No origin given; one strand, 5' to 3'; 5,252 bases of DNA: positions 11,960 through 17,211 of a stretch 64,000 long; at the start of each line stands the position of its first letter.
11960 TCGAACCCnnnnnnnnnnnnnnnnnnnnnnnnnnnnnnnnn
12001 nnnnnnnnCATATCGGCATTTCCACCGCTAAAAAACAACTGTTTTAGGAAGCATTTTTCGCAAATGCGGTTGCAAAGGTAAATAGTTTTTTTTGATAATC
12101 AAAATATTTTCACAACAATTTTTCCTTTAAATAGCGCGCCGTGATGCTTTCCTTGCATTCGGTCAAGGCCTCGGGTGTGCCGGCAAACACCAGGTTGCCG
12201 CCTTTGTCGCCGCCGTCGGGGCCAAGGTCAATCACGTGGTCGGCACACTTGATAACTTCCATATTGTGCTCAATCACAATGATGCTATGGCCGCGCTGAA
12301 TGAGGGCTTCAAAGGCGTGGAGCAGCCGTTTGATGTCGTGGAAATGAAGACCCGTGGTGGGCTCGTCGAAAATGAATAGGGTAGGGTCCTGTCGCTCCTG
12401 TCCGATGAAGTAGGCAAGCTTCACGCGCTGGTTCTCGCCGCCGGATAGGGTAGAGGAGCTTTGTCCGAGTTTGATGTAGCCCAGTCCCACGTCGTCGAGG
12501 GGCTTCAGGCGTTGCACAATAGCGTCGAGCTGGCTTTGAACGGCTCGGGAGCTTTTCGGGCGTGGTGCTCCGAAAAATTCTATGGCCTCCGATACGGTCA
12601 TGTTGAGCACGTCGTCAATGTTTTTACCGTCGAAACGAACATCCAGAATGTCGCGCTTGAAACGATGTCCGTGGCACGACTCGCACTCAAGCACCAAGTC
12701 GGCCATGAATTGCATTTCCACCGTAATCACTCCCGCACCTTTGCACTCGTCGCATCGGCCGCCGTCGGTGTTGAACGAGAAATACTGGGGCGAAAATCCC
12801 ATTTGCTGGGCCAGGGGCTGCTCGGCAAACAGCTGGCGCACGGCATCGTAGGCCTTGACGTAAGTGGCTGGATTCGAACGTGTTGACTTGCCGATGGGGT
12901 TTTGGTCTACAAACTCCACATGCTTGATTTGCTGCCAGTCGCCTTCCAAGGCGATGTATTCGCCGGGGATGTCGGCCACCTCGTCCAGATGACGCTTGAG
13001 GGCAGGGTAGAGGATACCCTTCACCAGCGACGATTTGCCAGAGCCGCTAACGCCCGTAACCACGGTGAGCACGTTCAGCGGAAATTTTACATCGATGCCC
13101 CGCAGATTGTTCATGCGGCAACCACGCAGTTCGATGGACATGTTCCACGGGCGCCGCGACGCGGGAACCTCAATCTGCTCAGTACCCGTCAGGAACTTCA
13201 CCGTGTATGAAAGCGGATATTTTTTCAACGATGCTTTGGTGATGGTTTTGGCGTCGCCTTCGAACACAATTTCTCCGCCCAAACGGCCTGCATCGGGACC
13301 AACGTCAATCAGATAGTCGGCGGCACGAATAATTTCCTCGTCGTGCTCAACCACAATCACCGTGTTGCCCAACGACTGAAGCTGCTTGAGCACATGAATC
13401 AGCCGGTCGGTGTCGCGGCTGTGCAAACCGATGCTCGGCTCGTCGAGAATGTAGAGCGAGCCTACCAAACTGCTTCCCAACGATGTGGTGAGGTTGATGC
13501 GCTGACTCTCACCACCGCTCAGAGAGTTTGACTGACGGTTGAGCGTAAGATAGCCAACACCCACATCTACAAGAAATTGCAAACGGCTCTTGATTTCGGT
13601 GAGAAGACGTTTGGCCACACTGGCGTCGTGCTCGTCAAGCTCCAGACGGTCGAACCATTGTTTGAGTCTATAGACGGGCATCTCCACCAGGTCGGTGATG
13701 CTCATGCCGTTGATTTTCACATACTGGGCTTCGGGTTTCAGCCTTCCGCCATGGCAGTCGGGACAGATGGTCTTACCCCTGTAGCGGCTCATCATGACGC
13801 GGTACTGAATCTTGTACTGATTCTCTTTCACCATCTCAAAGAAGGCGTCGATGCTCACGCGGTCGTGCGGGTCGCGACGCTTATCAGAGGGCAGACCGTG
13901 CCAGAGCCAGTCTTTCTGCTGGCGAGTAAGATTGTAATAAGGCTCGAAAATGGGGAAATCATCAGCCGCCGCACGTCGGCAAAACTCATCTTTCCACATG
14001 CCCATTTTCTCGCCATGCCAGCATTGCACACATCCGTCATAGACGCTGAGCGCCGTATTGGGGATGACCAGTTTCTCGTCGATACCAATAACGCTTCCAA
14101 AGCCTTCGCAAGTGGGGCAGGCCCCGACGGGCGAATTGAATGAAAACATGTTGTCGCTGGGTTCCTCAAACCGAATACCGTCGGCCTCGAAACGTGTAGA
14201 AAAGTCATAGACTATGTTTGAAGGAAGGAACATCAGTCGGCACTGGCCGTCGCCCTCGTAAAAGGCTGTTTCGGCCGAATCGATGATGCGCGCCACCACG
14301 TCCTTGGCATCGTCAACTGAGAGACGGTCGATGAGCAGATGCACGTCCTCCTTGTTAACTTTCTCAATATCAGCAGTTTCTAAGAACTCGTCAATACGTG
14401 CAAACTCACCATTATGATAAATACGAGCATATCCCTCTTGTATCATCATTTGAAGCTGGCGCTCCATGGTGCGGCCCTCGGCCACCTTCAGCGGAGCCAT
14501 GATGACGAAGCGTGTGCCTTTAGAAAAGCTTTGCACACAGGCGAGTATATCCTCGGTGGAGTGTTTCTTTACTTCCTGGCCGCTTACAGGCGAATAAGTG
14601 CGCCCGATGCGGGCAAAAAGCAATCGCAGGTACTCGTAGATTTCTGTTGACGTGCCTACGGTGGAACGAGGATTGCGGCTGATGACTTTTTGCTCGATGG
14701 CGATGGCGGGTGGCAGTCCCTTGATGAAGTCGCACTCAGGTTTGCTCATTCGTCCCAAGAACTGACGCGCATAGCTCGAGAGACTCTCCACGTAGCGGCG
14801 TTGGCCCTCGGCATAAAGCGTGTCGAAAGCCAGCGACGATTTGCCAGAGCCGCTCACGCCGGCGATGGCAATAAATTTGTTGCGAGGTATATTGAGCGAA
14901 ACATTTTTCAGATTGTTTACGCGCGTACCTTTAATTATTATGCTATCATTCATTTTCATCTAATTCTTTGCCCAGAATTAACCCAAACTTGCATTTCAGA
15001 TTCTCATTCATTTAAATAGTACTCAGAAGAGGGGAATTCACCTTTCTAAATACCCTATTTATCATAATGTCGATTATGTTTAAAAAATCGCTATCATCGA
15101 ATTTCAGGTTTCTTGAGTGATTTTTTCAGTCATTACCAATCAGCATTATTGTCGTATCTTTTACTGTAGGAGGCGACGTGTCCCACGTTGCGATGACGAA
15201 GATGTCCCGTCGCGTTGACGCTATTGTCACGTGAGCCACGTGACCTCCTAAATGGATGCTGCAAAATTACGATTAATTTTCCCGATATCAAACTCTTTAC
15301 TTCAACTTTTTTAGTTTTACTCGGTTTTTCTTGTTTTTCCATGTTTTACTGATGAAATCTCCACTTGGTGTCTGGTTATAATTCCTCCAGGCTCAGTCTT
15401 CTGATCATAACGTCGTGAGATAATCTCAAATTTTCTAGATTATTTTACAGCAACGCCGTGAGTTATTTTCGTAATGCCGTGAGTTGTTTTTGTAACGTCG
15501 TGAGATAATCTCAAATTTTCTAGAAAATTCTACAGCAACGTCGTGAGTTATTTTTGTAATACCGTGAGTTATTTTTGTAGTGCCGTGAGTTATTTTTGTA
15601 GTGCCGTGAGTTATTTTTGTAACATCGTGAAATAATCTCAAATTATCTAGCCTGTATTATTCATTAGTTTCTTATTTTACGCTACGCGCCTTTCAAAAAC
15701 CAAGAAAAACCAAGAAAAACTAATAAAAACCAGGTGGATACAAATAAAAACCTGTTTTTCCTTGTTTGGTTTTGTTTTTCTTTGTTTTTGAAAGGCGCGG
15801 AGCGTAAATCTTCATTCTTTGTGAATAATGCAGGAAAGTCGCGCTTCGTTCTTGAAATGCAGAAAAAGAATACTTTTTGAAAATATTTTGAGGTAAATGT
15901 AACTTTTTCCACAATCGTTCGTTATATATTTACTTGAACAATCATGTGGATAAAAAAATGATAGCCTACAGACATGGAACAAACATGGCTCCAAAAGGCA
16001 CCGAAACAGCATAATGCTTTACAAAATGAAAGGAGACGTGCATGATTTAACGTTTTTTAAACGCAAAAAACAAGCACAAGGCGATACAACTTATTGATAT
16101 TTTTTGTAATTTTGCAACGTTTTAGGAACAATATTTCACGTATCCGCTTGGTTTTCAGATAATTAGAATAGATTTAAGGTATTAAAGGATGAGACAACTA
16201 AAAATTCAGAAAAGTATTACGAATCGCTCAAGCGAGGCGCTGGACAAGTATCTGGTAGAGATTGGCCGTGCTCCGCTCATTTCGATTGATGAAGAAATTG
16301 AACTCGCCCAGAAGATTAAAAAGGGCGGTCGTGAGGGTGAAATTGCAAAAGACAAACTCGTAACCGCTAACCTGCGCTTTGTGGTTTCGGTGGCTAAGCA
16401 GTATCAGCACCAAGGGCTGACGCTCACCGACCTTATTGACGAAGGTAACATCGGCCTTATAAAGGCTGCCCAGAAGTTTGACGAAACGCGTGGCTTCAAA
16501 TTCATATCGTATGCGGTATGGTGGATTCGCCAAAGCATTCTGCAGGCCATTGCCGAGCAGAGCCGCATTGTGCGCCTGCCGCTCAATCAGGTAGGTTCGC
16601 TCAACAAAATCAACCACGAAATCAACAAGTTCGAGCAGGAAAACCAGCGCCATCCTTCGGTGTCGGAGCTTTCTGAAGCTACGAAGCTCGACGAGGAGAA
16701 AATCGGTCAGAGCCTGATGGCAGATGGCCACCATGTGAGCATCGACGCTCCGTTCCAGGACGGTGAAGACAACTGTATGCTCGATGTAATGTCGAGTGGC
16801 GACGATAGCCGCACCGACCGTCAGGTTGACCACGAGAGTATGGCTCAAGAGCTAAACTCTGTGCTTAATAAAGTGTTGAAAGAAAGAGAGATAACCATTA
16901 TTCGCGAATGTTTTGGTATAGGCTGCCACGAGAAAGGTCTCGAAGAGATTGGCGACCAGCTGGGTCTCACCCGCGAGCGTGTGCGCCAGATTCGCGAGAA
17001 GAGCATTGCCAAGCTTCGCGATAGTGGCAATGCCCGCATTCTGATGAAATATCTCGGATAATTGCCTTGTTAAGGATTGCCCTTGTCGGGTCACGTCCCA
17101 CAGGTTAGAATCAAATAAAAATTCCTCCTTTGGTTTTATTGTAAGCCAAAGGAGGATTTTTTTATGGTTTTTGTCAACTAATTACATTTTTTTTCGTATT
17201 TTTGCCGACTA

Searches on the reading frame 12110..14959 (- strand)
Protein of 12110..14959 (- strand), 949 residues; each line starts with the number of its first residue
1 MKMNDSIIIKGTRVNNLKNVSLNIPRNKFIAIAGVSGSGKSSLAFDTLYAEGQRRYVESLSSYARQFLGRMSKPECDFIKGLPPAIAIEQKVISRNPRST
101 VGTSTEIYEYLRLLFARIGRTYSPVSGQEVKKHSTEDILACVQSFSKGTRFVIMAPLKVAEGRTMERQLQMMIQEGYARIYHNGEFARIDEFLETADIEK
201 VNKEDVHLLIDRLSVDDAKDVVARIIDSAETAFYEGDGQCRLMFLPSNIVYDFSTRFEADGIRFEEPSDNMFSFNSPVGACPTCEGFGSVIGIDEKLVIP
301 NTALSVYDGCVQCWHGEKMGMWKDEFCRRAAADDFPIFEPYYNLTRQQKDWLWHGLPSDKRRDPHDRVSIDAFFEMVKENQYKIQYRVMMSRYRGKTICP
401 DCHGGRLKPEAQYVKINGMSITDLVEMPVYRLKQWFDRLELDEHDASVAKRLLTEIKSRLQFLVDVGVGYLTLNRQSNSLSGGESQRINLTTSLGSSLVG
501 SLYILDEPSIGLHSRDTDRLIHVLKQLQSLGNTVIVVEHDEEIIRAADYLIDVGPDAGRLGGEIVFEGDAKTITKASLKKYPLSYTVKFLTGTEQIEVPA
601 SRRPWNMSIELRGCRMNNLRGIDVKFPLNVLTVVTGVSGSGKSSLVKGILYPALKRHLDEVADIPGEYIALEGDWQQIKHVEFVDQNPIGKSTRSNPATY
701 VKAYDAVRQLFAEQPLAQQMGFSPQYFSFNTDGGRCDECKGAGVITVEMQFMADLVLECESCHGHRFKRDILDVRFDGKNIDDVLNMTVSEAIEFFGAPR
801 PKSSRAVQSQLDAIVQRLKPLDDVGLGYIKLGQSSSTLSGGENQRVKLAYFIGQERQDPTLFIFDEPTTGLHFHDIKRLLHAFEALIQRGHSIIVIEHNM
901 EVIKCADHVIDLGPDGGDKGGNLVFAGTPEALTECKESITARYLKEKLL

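Call 7: search_protein_families(library=pfam, proteins=[window:12110-14959:-], max_evalue=0.001)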
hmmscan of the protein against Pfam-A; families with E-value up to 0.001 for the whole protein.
window:12110-14959:- (949 aa): 11 families
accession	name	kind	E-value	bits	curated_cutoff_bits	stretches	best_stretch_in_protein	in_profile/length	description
PF00005.33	ABC_tran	-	2.1e-20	74.1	25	1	792-869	79-137/137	ABC transporter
PF17760.6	UvrA_inter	-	2.8e-18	66.2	23.3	1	134-241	2-104/109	UvrA interaction domain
PF02463.25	SMC_N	-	5.7e-15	55.8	40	0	185-553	119-211/220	RecF/RecN/SMC N terminal domain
PF13304.12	AAA_21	-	2.9e-12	47.7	27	2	475-543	233-302/304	AAA domain, putative AbiEii toxin, Type IV TA system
PF20703.3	nSTAND1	-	3.5e-09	37.2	27.1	1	631-659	35-63/379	Novel STAND NTPase 1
PF17755.6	UvrA_DNA-bind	-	5.3e-08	33.6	23.2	1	294-360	1-67/110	UvrA DNA-binding domain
PF13191.12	AAA_16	-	1.3e-06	29.4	32.6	0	632-687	27-64/167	AAA ATPase domain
PF13555.12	AAA_29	-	1.8e-06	28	27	0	624-651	17-47/61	P-loop containing region of AAA domain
PF00684.25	DnaJ_CXXCXGXG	-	0.0001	22.9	32.7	0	734-765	16-50/65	DnaJ central domain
PF03193.22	RsgA_GTPase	-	0.00036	20.8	30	0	631-650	108-127/174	RsgA GTPase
PF06745.19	ATPase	-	0.00047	20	26.6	0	23-49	15-41/231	KaiC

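Call 58: list_cluster_members(proteins=[window:12110-14959:-, window:16189-17061:+, window:43807-44985:+, window:37758-38789:+, window:44987-46288:+])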
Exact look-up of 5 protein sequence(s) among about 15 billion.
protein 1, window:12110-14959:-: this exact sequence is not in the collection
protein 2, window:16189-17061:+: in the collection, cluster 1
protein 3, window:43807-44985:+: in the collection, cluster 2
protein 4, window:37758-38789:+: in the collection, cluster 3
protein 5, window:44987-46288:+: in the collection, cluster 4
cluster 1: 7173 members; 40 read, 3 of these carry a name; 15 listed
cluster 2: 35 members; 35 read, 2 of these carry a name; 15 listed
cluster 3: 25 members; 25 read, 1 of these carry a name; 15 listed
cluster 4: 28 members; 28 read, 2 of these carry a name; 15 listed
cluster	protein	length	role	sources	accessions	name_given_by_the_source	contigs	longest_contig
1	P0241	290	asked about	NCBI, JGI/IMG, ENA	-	RNA polymerase primary sigma factor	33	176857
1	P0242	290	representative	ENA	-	-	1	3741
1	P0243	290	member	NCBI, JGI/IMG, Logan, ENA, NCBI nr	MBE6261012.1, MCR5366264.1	MAG: sigma-70 family RNA polymerase sigma factor [Prevotella sp.] | RNA polymerase primary sigma factor | sigma-70 family RNA polymerase sigma factor [Prevotella sp.]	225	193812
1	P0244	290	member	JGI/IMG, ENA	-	RNA polymerase primary sigma factor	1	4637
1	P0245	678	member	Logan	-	-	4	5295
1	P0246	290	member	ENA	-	-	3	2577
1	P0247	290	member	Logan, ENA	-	-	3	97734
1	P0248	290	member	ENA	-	-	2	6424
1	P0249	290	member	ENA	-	-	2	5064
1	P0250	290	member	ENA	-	-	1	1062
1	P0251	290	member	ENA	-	-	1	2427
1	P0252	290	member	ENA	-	-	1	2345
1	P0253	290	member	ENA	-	-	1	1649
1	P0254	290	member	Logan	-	-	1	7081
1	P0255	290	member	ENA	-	-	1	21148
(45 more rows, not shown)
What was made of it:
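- Pfam Wzy_C also covers WaaL ligases, and NCBI names the protein 'O-antigen ligase family' (call 58). NCBI names the Wzy_C protein 'O-antigen ligase family' (call 58).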

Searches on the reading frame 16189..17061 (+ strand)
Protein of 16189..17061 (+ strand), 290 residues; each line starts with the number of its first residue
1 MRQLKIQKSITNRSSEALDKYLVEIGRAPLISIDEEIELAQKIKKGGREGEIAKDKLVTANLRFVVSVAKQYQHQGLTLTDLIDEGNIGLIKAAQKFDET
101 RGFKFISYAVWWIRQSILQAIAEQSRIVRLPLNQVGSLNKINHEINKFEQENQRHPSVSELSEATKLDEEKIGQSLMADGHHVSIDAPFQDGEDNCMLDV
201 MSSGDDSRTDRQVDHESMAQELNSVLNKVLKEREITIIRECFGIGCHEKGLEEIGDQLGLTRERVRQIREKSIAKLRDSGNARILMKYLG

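Call 7: search_protein_families(library=pfam, proteins=[window:16189-17061:+], max_evalue=0.001)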
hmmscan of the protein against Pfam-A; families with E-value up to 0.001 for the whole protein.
window:16189-17061:+ (290 aa): 4 families
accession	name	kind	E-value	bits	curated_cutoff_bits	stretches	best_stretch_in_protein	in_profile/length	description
PF04542.20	Sigma70_r2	-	9.4e-19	67.4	24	1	57-126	1-70/71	Sigma-70 region 2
PF04539.22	Sigma70_r3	-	2.2e-11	44.1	25.3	1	138-204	3-69/78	Sigma-70 region 3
PF04545.22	Sigma70_r4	-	5.2e-11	42.3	24.1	1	229-277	4-49/50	Sigma-70, region 4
PF00140.25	Sigma70_r1_2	-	1.3e-10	41.4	22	1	17-48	2-33/34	Sigma-70 factor, region 1.2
